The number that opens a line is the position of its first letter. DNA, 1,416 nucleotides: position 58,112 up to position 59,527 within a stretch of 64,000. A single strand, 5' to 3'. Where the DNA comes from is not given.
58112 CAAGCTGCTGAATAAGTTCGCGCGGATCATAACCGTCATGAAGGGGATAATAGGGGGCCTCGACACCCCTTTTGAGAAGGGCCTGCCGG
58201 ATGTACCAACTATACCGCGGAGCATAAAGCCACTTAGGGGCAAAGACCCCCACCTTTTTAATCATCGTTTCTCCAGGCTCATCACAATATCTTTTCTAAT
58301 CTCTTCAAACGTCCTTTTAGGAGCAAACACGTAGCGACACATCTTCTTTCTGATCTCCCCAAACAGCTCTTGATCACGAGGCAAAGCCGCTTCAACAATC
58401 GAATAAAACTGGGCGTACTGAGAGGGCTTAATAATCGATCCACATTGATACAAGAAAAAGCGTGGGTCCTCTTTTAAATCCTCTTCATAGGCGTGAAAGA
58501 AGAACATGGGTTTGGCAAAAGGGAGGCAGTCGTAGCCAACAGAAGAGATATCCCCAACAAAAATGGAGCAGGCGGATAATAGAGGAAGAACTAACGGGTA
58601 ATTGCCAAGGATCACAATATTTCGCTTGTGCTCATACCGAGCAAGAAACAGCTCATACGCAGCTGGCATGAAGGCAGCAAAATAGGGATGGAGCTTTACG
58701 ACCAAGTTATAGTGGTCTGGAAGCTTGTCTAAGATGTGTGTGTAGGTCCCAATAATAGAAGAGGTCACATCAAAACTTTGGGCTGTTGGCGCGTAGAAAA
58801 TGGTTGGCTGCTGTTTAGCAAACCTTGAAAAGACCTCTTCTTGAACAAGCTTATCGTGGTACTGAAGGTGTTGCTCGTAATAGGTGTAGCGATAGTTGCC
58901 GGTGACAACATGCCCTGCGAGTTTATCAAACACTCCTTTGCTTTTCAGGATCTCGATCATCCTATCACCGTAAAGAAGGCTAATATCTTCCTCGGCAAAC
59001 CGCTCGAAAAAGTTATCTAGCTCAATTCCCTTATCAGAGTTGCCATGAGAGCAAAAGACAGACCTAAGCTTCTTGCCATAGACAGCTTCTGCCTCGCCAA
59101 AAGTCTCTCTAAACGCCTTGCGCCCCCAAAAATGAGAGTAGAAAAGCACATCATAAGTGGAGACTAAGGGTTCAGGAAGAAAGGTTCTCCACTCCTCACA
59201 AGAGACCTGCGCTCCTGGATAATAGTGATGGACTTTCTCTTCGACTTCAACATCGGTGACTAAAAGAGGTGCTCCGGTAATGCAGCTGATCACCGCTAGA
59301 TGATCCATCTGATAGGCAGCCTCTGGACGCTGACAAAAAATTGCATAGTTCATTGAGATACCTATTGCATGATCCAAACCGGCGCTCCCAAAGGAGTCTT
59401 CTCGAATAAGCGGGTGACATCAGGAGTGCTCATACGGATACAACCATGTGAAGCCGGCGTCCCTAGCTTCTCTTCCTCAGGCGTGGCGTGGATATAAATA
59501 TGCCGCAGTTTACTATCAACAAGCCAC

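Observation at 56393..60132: L,D-transpeptidase / TagF-like / CgeB-like operon next to gmhA: possible cell-wall-linked glycopolymer system in a chlamydia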

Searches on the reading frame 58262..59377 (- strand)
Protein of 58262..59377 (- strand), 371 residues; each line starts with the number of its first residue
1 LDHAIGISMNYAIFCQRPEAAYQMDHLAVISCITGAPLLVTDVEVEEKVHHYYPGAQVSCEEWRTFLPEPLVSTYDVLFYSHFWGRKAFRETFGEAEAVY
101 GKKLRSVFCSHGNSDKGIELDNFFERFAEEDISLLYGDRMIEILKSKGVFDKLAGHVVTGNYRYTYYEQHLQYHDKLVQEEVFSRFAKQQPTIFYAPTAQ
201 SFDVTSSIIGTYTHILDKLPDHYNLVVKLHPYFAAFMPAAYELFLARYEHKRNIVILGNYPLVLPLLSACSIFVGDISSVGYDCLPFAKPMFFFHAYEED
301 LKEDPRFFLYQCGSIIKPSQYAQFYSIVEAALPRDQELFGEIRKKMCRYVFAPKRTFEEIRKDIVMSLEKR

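Call 3: search_protein_families(library=pfam, proteins=[window:58262-59377:-], max_evalue=1)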
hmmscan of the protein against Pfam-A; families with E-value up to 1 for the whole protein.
window:58262-59377:- (371 aa): 2 families
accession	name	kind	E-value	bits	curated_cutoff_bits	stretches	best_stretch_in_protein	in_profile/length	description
PF04464.20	Glyphos_transf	-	7.6e-07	28.8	22.1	1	189-311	191-308/367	CDP-Glycerol:Poly(glycerophosphate) glycerophosphotransferase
PF17676.7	Peptidase_S66C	-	0.18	12.8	23.7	1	133-188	38-92/120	LD-carboxypeptidase C-terminal domain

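Call 4: search_protein_families(library=ncbifam, proteins=[window:58262-59377:-], max_evalue=1)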
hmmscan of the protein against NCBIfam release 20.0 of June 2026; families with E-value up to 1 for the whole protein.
window:58262-59377:- (371 aa): 0 families

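Call 5: find_homologous_proteins(query=window:58262-59377:-)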
Query window:58262-59377:- (371 aa): 53 proteins with E <= 0.001 among 1516 candidates.
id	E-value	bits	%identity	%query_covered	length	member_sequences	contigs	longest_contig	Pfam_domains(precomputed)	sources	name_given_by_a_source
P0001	1.5e-253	859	100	100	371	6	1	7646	PF04464.21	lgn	-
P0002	9.6e-89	316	42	94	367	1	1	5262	PF04464.21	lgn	-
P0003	1.8e-88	315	44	92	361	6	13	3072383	PF04464.21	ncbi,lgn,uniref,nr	ncbi:putative uncharacterized protein [Parachlamydia acanthamoebae UV-7]|uniref:CDP-glycerol:poly(Gl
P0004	7.7e-87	310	43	93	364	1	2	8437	PF04464.21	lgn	-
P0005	1.2e-86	309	43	92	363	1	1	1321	PF04464.21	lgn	-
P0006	5.6e-86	307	42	93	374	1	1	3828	PF04464.21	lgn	-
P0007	2.8e-84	302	41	93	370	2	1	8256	PF04464.21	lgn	-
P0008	1.7e-82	296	42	93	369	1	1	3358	PF04464.21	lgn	-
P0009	5.1e-82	294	42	92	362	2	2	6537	PF04464.21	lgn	-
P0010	7.4e-78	281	40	92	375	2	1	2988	PF04464.21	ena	-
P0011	2.1e-77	279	40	93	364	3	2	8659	PF04464.21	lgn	-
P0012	1.7e-75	273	40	94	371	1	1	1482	PF04464.21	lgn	-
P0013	1.0e-73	267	38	98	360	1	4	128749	PF04464.21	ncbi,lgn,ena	-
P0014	6.0e-72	261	37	93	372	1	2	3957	PF04464.21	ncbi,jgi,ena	-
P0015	8.6e-72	261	40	95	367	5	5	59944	PF04464.21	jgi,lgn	jgi:hypothetical protein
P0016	1.4e-71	260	38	94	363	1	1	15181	PF04464.21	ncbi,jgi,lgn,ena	jgi:hypothetical protein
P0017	2.8e-68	249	38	97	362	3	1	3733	PF04464.21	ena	-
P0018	6.6e-68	248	36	94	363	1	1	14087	PF04464.21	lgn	-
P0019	1.4e-66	243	36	99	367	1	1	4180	PF04464.21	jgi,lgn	-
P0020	9.0e-66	241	36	94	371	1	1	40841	PF04464.21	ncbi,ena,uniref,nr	ncbi:hypothetical protein COB21_02790 [Candidatus Aerophobetes bacterium]|uniref:CDP-glycerol--glyce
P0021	2.9e-65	239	36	95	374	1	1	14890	PF04464.21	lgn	-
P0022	6.8e-65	238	36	98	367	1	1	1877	PF04464.21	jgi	-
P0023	9.2e-65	237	38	93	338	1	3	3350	PF04464.21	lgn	-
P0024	3.1e-64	236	38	94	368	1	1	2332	PF04464.21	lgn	-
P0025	6.1e-64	235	37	95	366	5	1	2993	PF04464.21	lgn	-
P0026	1.8e-63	233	37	96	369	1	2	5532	PF04464.21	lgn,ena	-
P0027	3.2e-63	232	37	96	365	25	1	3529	PF04464.21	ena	-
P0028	9.1e-63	231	34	94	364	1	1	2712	PF04464.21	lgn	-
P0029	1.2e-62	230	35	95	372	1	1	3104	PF04464.21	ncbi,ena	-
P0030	4.7e-62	229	36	95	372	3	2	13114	PF04464.21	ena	-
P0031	6.1e-62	228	36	94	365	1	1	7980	PF04464.21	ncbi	-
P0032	1.0e-61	227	36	96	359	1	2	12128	PF04464.21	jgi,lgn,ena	-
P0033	1.1e-60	224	36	96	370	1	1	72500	PF04464.21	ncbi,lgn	-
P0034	2.9e-60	223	34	95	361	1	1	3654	PF04464.21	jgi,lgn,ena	-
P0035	2.0e-59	220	34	90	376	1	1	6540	PF04464.21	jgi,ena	-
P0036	2.1e-59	220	35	94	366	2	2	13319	PF04464.21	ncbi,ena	-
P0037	6.9e-59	218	36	91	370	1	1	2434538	PF04464.21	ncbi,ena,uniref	ncbi:CDP-glycerol glycerophosphotransferase family protein [Simkania sp.]|uniref:CDP-glycerol glycer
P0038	9.1e-59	218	34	94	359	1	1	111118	PF04464.21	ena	-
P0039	2.8e-58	216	35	91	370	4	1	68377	PF04464.21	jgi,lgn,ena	-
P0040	3.4e-58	216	34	93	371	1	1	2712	PF04464.21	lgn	-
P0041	2.9e-57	213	33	94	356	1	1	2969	PF04464.21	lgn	-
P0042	9.1e-57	211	35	91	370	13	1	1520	PF04464.21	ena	-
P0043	2.1e-56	210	35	92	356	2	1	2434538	PF04464.21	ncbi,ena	-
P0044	4.4e-56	209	35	92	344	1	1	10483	PF04464.21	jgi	-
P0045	1.7e-54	204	36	82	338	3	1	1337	PF04464.21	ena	-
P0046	3.0e-48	183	31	91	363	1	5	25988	PF04464.21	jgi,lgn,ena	-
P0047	3.0e-47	180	32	93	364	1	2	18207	PF04464.21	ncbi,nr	ncbi:MAG: CDP-glycerol glycerophosphotransferase family protein [Chlamydiae bacterium]|nr:CDP-glycer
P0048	5.6e-45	172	36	78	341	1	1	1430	PF04464.21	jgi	-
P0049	1.3e-44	171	35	90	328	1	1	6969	PF04464.21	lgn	-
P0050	3.8e-41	160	31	95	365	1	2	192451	PF04464.21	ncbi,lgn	-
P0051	7.2e-32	129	27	92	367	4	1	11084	PF04464.21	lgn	-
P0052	2.7e-30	124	31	93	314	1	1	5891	PF04464.21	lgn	-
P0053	5.6e-28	116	29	88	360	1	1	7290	PF04464.21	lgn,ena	-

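Call 6: search_solved_structures(query=window:58262-59377:-, max_evalue=10, show_alignments=3)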
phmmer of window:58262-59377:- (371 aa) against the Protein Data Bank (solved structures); distinct sequences matched with E-value up to 10: 0.

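Call 9: search_solved_structures(query=A1, max_evalue=10, show_alignments=4)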
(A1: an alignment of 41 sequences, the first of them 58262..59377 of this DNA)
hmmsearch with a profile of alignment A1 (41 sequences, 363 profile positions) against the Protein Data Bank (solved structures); distinct sequences matched with E-value up to 10: 4.
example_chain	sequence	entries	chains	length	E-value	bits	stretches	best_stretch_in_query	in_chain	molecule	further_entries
8va1_A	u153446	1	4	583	3.4e-07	32.8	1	142-284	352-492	Teichoic acid ribitol-phosphate polymerase TarL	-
9h50_A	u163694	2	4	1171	2.1e-06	30.2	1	167-276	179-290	Bcs3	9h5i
8a0c_A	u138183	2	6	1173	2.3e-06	30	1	167-276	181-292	Bcs3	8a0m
8qoy_A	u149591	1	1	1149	2.9e-05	26.4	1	174-331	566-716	TagF-like capsule polymerase Cps3D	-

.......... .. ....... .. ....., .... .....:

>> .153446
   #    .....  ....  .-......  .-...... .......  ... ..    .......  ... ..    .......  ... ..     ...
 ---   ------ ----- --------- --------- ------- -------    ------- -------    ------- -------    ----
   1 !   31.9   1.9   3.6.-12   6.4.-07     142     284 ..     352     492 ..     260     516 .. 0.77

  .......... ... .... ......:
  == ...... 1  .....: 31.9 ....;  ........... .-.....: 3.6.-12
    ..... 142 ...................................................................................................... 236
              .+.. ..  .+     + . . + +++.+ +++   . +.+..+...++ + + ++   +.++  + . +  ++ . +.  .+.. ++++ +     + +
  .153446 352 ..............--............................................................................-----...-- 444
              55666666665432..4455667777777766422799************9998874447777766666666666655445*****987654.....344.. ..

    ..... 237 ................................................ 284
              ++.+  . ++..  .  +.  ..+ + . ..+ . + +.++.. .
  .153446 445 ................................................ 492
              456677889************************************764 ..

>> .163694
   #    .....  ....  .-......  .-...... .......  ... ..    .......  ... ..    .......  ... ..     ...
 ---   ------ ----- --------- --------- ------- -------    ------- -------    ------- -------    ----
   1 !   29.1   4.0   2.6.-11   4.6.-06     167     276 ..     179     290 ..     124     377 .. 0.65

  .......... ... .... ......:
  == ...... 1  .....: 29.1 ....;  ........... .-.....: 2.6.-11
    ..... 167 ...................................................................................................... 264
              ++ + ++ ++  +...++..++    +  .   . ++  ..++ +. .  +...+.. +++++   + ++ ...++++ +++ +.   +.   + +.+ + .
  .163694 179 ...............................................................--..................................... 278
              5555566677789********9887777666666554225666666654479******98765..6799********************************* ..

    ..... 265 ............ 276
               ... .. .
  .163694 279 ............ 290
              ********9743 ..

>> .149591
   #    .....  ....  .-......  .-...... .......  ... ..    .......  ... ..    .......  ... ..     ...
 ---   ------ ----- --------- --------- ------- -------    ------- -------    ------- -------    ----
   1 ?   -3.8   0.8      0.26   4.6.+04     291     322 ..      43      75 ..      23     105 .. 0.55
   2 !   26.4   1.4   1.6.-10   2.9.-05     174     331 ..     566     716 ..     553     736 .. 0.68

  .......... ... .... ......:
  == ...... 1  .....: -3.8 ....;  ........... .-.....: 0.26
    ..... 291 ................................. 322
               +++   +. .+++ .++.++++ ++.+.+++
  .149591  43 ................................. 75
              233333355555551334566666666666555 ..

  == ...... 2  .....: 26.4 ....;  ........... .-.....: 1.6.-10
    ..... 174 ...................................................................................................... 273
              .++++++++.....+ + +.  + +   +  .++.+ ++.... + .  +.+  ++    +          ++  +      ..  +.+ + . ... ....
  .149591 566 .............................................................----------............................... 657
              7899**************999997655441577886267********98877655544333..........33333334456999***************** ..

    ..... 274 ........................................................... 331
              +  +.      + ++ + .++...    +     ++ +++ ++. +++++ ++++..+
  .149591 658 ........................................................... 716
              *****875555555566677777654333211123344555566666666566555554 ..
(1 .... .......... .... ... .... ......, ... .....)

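Call 11: find_related_loci(query=A1, collection=genome_contigs, flank=6000)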
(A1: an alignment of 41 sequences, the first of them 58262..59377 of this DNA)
Query A1 (371 aa) in genome_contigs; peptide patterns used: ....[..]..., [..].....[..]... (x = any residue, [..] = any of these).
414 stretches matched a pattern; 388 encode a relative of the query (tblastn E <= 1e-3); the best 80 are kept; 80 distinct loci.
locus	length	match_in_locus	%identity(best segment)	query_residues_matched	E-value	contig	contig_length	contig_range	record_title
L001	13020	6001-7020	46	25-369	3e-98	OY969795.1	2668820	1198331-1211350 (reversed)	MAG: uncultured Parachlamydiaceae bacterium isolate MFD05502.bin.c.3 genome assembly, chromosome: 1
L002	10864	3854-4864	45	25-365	7e-96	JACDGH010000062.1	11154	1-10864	MAG: Parachlamydiaceae bacterium isolate MGR_bin407 SD2908_NODE_2623_length_11154_cov_0.962365, whole genome shotgun seq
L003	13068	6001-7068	42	5-364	4e-95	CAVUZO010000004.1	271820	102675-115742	MAG: uncultured Parachlamydiaceae bacterium isolate MFD04540.bin.2.15 genome assembly, contig: contig_25156, whole genom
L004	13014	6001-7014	44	24-365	4e-93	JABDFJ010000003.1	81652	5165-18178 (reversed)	MAG: Chlamydiae bacterium isolate BWOrgHeat_Nextera10_MAG1 3300020972.a:Ga0206894_1004, whole genome shotgun sequence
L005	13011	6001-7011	43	25-365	2e-92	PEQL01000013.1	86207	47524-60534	MAG: Parachlamydia sp. isolate BC.030 BC_1000191_86207, whole genome shotgun sequence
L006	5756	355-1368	43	24-365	6e-92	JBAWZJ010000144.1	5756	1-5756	MAG: Parachlamydiaceae bacterium isolate ELA112 MAG112_144, whole genome shotgun sequence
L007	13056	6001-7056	41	6-367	5e-92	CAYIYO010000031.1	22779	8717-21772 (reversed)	MAG TPA_asm: uncultured bacterium isolate ERP123247_co1_143 genome assembly, contig: NODE_1366_length_22779_cov_21.98591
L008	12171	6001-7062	41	10-367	4e-90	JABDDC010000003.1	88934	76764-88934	MAG: Chlamydiae bacterium isolate BWMinControl_Nextera34_MAG1 3300020853.a:Ga0207010_1005, whole genome shotgun sequence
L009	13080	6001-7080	39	1-370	9e-89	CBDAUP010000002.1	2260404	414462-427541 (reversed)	MAG: Parachlamydiaceae bacterium isolate 80808b01-bdcd-45dd-a412-a3e3b2eb81fe genome assembly, contig: contig_2, whole g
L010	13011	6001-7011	43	25-365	3e-88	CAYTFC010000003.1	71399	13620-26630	MAG TPA_asm: uncultured bacterium isolate SRP062349_co2_74 genome assembly, contig: NODE_235_length_71399_cov_42.627243,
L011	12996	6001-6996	42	24-367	6e-88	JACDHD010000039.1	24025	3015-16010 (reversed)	MAG: Parachlamydiaceae bacterium isolate MGR_bin429 SD2909_NODE_306_length_24025_cov_2.240564, whole genome shotgun sequ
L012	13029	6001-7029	40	24-370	4e-87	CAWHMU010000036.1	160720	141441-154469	MAG: uncultured Chlamydiae bacterium isolate MFD02832.bin.3.201 genome assembly, contig: contig_9113, whole genome shotg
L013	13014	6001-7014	41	25-364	6e-87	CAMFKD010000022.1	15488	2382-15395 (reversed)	MAG: uncultured Chlamydiae bacterium isolate SRR12456166_bin.10_metaWRAP_v1.3_MAG genome assembly, contig: ERZ12289973.8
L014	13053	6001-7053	40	6-367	3e-87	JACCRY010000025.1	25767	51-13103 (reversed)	MAG: Parachlamydiaceae bacterium isolate MGR_bin34 SD2897-2912_k127_8837199, whole genome shotgun sequence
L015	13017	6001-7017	41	25-367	3e-86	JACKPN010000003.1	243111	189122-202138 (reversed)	MAG: Chlamydiales bacterium isolate HK-STAS-VERR_A-2 HK-STAS-VERR_A-2_3, whole genome shotgun sequence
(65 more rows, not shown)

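Call 18: predict_structure(alignment_id=A1)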
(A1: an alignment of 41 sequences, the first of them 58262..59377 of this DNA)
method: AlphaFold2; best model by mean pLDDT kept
length: 371 residues; sequences in the alignment: 41
mean_pLDDT: 90.9   pTM: 0.91
mean pLDDT of the five models: 90.9, 89.7, 89.6, 89.4, 89.0
residues with pLDDT >= 90: 282; 70-90: 62; 50-70: 24; < 50: 3
segments of 3 or more residues with pLDDT < 50: none
pLDDT, mean of each block of 10 residues (from residue 1): 75 60 88 95 93 96 89 94 84 95 93 65 87 94 93 96 97 98 98 93 77 96 97 90 96 95 96 93 96 91 81 96 98 98 96 96 94 71
secondary structure, 60 per line:
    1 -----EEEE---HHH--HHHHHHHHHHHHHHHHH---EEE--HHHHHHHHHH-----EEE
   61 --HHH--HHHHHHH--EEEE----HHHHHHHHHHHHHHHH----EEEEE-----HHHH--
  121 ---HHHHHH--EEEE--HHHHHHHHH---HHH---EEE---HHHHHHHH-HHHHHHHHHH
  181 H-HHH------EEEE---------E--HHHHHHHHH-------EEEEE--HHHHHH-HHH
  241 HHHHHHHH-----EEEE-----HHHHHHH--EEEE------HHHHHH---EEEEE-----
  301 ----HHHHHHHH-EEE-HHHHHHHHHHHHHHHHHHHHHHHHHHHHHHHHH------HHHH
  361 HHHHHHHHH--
elements in order: E6-9 H18-34 E38-40 H43-52 E58-60 H68-74 E77-80 H85-100 E105-109 H115-118 H124-129 E132-135 H138-146 E156-158 H162-169 H171-181 E192-195 H208-216 E224-228 H231-236 H238-248 E254-257 H263-269 E272-275 H282-287 E291-295 H305-312 E314-316 H318-350 H357-369

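Call 21: fold_search(model_id=the predicted structure, library=pdb)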
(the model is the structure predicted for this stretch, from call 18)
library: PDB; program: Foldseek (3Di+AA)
matches with E <= 10: 1463; with E <= 0.001: 282
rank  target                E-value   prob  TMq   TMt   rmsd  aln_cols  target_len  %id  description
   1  4xsu_B                8.2e-10  1.00  0.51  0.51   7.6       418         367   12  Crystal structure of Anabaena Alr3699/HepE in complex with UDP and glucose (released 2016-01-13)
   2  4xsp_A                3.6e-09  1.00  0.52  0.52   7.5       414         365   12  Crystal structure of Anabaena Alr3699/HepE in complex with UDP (released 2016-01-13)
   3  7vyy_B                3.8e-09  1.00  0.56  0.59   6.5       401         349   13  The crystal structure of Non-hydrolyzing UDPGlcNAc 2-epimerase (released 2022-11-16)
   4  7vz6_B                4.3e-09  1.00  0.60  0.62   6.4       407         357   14  The crystal structure of Non-hydrolyzing UDPGlcNAc 2-epimerase in complex with UDP-glucose (released 2022-11-16)
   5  7vz6_E                4.3e-09  1.00  0.59  0.59   6.6       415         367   13  The crystal structure of Non-hydrolyzing UDPGlcNAc 2-epimerase in complex with UDP-glucose (released 2022-11-16)
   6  7vza_E                4.5e-09  1.00  0.60  0.62   6.3       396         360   15  The crystal structure of Non-hydrolyzing UDPGlcNAc 2-epimerase in complex with UDP (released 2022-11-16)
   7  4xsu_A                4.5e-09  1.00  0.54  0.54   7.3       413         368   12  Crystal structure of Anabaena Alr3699/HepE in complex with UDP and glucose (released 2016-01-13)
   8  7vz6_H                6.7e-09  1.00  0.62  0.62   6.0       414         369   14  The crystal structure of Non-hydrolyzing UDPGlcNAc 2-epimerase in complex with UDP-glucose (released 2022-11-16)
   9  7vza_F                8.3e-09  1.00  0.58  0.59   7.1       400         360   12  The crystal structure of Non-hydrolyzing UDPGlcNAc 2-epimerase in complex with UDP (released 2022-11-16)
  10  3l7l_D                1.1e-08  1.00  0.61  0.57   6.3       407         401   14  Structure of the Wall Teichoic Acid Polymerase TagF, H444N + CDPG (30 minute soak) (released 2010-04-28)
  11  6vlc_B                1.2e-08  1.00  0.57  0.58   6.3       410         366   14  Crystal structure of UDP-GlcNAc 2-epimerase from Neisseria meningitidis bound to UDP-GlcNAc (released 2020-11-11)
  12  7vza_D                1.2e-08  1.00  0.60  0.61   6.4       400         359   13  The crystal structure of Non-hydrolyzing UDPGlcNAc 2-epimerase in complex with UDP (released 2022-11-16)
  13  3l7j_D                1.2e-08  1.00  0.62  0.57   6.6       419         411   15  Structure of the Wall Teichoic Acid Polymerase TagF, H444N variant (released 2010-04-28)
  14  3l7j_A                1.4e-08  1.00  0.59  0.54   7.1       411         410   14  Structure of the Wall Teichoic Acid Polymerase TagF, H444N variant (released 2010-04-28)
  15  1f6d_C                1.4e-08  1.00  0.60  0.61   6.0       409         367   11  THE STRUCTURE OF UDP-N-ACETYLGLUCOSAMINE 2-EPIMERASE FROM E. COLI. (released 2000-12-13)
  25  3l7j_B                2.9e-08  1.00  0.61  0.56   6.5       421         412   16  Structure of the Wall Teichoic Acid Polymerase TagF, H444N variant (released 2010-04-28)
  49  3l7j_C                3.0e-07  1.00  0.62  0.57   6.2       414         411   15  Structure of the Wall Teichoic Acid Polymerase TagF, H444N variant (released 2010-04-28)
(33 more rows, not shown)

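Call 87: find_encoding_contigs(protein=P0002, flank=6000, max_places=2)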
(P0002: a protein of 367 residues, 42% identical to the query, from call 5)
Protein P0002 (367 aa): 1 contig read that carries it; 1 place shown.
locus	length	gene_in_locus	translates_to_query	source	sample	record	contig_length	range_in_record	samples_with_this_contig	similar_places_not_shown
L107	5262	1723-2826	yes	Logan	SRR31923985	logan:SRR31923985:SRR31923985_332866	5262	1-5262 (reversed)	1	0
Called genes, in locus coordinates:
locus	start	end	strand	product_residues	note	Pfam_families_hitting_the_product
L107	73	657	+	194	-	-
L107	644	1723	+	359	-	PF00217:ATP-gua_Ptrans, PF27454:McsB_C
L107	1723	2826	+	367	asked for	PF04464:Glyphos_transf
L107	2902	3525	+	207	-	-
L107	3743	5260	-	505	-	?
